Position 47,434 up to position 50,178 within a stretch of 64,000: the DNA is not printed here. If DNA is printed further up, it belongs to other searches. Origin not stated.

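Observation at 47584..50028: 33-CXXCH cytochrome built from 14 tandem doubled-heme modules: a candidate long heme wire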

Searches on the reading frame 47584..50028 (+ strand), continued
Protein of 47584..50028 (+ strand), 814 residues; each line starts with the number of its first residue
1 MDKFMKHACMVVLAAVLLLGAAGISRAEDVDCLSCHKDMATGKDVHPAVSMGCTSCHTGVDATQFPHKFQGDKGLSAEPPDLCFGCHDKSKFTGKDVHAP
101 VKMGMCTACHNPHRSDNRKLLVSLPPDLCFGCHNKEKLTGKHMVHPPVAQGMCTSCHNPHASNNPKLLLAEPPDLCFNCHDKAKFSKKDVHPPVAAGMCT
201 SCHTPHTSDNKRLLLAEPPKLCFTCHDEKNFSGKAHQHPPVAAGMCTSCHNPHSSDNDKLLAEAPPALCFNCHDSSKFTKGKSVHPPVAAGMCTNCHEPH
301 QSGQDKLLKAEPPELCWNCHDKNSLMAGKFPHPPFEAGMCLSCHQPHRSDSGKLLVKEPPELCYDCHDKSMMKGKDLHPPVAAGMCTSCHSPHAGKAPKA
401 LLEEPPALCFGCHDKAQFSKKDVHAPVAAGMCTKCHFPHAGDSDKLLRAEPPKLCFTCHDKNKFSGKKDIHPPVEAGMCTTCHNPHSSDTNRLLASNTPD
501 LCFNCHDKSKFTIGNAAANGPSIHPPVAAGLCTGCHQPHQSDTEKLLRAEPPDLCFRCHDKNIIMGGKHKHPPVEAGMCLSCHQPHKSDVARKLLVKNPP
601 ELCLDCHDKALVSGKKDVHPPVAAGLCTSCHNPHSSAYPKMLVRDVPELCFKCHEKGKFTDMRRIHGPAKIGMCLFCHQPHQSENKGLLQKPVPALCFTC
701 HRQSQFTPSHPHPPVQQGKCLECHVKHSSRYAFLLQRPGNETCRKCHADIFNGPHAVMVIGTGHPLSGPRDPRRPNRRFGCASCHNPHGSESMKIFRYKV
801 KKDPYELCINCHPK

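Call 41: find_related_loci(query=window:47584-50025:+, collection=metagenome_contigs, flank=8000)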
Query window:47584-50025:+ (814 aa) in metagenome_contigs; peptide patterns used: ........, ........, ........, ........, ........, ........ (x = any residue, [..] = any of these).
66 stretches matched a pattern; 33 encode a relative of the query (tblastn E <= 1e-3); 33 distinct loci.
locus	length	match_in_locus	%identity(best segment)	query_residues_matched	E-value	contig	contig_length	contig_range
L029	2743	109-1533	43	10-814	9e-101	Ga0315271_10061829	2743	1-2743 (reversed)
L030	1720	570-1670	49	28-814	7e-101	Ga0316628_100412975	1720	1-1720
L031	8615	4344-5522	48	1-814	2e-93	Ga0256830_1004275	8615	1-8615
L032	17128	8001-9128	44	10-814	2e-77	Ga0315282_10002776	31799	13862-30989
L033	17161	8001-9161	43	10-814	5e-76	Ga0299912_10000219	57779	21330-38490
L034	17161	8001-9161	43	10-814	4e-76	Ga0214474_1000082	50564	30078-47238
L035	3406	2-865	47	32-814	9e-67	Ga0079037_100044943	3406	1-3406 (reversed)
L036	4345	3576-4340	51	31-814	5e-64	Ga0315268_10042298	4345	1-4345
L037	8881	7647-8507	46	3-814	6e-62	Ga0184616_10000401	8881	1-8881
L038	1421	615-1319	46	25-812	9e-55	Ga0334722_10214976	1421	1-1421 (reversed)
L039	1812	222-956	45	1-814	1e-53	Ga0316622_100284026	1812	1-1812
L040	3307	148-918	45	1-812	3e-51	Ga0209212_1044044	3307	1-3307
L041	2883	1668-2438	45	1-812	2e-51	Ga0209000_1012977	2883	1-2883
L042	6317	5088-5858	45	1-812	4e-51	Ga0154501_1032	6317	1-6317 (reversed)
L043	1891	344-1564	48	12-814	1e-51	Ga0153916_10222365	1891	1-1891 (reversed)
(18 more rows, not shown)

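Call 77: search_protein_representatives(protein=window:47584-50025:+)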
Query: 814 residues. Proteins with E-value up to 0.001 (for the whole library): 5623; up to 1e-10: 3207; up to 1e-30: 758. The best 150 are listed.
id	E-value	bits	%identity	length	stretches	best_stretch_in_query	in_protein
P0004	7.3e-165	567.1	42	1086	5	144-548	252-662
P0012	6.9e-155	534.1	41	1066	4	144-562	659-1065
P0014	2.8e-149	515.5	39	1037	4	423-754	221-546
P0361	4.4e-148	511.6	37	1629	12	131-449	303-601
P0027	2.0e-141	489.5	40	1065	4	144-561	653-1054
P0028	5.2e-141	488.2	39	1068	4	332-731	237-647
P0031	1.1e-138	480.4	40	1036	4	127-443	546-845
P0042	7.7e-134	464.4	39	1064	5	143-561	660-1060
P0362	2.1e-133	463.0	38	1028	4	97-491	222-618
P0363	1.1e-122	427.5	39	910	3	97-560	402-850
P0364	2.9e-122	426.1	38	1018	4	374-812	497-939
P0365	6.7e-115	401.8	57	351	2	6-269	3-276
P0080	3.1e-114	399.6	38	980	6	27-214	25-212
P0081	1.5e-112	394.0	44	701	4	333-656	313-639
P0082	4.3e-112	392.5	39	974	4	90-507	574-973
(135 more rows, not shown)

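Call 82: list_cluster_members(proteins=[window:47584-50025:+, window:50072-50791:+, window:45748-46743:+])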
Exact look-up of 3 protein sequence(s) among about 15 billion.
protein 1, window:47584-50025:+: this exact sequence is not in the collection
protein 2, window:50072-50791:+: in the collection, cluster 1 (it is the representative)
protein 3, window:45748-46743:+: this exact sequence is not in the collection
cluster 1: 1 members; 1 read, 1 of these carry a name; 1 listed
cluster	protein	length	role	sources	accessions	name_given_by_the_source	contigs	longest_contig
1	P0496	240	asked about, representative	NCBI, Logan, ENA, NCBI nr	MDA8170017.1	MAG: cytochrome c3 family protein [Nitrospiraceae bacterium] | cytochrome c3 family protein [Nitrospiraceae bacterium]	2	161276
